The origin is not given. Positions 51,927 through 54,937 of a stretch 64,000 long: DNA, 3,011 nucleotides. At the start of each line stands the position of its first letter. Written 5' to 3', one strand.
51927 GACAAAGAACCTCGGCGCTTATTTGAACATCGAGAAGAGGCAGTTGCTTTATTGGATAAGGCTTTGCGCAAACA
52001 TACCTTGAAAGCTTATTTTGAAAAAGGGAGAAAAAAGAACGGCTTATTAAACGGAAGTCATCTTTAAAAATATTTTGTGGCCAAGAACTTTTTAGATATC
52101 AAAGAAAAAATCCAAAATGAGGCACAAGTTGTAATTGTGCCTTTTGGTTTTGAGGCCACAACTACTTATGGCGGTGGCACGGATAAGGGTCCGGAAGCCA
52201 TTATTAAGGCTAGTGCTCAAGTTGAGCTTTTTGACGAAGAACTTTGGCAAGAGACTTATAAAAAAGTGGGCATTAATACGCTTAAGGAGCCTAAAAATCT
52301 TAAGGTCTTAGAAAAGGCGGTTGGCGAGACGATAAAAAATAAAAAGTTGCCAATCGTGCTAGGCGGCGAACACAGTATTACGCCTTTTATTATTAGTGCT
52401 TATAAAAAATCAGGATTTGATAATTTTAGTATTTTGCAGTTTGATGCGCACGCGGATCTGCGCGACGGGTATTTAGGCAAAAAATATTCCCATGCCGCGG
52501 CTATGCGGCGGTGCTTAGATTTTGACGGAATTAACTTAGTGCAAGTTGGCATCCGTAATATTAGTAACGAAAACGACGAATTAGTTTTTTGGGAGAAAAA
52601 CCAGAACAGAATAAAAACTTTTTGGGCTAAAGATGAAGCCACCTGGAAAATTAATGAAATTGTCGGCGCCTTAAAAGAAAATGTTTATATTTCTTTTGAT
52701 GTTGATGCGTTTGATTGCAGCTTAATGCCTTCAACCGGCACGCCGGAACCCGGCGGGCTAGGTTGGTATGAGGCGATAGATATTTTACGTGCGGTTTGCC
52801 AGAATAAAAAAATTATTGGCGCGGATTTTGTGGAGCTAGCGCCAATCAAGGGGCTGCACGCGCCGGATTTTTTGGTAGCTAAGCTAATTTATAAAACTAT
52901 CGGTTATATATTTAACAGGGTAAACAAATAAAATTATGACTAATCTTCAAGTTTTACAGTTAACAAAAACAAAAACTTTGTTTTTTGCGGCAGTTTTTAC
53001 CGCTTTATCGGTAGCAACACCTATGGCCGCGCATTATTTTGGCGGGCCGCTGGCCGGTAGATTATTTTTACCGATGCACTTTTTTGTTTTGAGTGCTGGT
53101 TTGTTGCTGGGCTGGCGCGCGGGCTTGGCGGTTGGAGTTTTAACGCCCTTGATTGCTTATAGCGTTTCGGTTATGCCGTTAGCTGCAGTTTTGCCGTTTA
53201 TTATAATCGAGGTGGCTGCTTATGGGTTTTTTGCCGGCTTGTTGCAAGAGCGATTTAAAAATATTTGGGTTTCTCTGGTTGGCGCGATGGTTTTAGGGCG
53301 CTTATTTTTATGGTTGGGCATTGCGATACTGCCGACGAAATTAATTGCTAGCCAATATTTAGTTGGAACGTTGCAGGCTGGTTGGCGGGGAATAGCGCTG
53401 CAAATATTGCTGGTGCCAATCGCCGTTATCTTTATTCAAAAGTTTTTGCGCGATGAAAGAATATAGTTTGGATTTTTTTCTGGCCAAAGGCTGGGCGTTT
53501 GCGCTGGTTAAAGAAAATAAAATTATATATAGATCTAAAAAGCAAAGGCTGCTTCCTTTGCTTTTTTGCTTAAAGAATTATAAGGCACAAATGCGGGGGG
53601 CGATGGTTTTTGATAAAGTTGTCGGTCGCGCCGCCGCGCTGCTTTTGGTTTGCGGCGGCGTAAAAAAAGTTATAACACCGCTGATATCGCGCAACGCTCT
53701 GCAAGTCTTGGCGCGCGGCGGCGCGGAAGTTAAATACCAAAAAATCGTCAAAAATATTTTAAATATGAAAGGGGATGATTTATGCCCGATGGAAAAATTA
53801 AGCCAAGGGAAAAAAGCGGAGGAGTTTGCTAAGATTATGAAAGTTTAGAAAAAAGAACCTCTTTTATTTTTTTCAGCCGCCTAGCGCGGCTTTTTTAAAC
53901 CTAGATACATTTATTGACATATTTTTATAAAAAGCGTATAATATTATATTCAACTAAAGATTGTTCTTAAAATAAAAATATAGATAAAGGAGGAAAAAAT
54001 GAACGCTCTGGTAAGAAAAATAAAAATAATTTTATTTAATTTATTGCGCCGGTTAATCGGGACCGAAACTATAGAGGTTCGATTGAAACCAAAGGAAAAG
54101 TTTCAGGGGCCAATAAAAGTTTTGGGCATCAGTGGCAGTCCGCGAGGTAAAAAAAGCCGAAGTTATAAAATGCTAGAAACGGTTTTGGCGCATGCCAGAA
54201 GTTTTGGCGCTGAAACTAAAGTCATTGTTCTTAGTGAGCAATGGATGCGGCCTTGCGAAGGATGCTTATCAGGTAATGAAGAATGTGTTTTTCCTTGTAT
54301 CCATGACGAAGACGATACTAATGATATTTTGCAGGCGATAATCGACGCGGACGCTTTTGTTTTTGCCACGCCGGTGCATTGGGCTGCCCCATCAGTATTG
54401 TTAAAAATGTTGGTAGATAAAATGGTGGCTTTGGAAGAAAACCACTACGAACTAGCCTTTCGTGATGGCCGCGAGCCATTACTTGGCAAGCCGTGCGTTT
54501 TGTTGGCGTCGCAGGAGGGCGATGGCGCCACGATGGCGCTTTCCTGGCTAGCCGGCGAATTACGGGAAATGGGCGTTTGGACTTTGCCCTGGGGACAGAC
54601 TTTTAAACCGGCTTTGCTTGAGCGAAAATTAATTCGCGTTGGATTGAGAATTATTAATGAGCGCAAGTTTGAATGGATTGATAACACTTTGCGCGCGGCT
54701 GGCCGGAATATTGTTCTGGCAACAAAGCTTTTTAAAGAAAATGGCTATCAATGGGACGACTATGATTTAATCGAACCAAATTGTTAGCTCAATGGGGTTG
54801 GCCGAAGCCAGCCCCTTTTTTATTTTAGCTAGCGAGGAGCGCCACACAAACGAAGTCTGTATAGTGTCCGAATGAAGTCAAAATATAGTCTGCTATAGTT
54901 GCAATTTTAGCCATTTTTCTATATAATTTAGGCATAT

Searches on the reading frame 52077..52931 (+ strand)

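Call 77: search_protein_families(library=pfam, proteins=[window:52077-52931:+], max_evalue=0.001)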
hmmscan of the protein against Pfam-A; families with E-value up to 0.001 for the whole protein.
window:52077-52931:+ (284 aa): 1 family
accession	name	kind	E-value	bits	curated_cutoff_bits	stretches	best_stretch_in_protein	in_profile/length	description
PF00491.26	Arginase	-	8e-60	203.1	22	1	17-273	2-276/280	Arginase family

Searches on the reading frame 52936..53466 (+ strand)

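Call 77: search_protein_families(library=pfam, proteins=[window:52936-53466:+], max_evalue=0.001)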
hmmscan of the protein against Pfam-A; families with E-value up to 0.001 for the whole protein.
window:52936-53466:+ (176 aa): 1 family
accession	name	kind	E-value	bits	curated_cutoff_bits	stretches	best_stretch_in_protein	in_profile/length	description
PF12822.12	ECF_trnsprt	-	1.4e-07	32.1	30.7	1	13-162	1-167/169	ECF transporter, substrate-specific component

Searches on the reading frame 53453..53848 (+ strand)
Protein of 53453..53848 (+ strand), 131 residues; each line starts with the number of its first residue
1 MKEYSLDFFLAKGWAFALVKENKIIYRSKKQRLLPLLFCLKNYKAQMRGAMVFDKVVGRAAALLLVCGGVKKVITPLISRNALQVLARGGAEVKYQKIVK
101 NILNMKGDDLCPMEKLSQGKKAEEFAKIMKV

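Call 77: search_protein_families(library=pfam, proteins=[window:53453-53848:+], max_evalue=0.001)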
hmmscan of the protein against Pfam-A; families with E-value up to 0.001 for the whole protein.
window:53453-53848:+ (131 aa): 1 family
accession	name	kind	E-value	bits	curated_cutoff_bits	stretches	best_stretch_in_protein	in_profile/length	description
PF08973.16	TM1506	-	5.3e-29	101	27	1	14-122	10-118/130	Domain of unknown function (DUF1893)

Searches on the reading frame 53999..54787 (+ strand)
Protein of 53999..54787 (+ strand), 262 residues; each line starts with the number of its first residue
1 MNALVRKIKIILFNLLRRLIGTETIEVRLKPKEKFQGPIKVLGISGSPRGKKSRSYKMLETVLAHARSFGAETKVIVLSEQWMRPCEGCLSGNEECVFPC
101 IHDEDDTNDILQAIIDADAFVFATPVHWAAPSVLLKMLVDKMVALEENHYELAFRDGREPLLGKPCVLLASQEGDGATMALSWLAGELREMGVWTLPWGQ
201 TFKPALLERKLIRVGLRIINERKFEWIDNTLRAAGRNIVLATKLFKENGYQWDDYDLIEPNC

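Call 77: search_protein_families(library=pfam, proteins=[window:53999-54787:+], max_evalue=0.001)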
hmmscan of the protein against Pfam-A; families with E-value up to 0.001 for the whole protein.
window:53999-54787:+ (262 aa): 2 families
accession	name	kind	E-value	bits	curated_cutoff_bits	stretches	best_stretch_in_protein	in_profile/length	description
PF03358.20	FMN_red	-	5.8e-21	75.1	24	1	39-199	1-143/152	NADPH-dependent FMN reductase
PF02525.22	Flavodoxin_2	-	3.2e-12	47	27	1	40-178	2-140/198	Flavodoxin-like fold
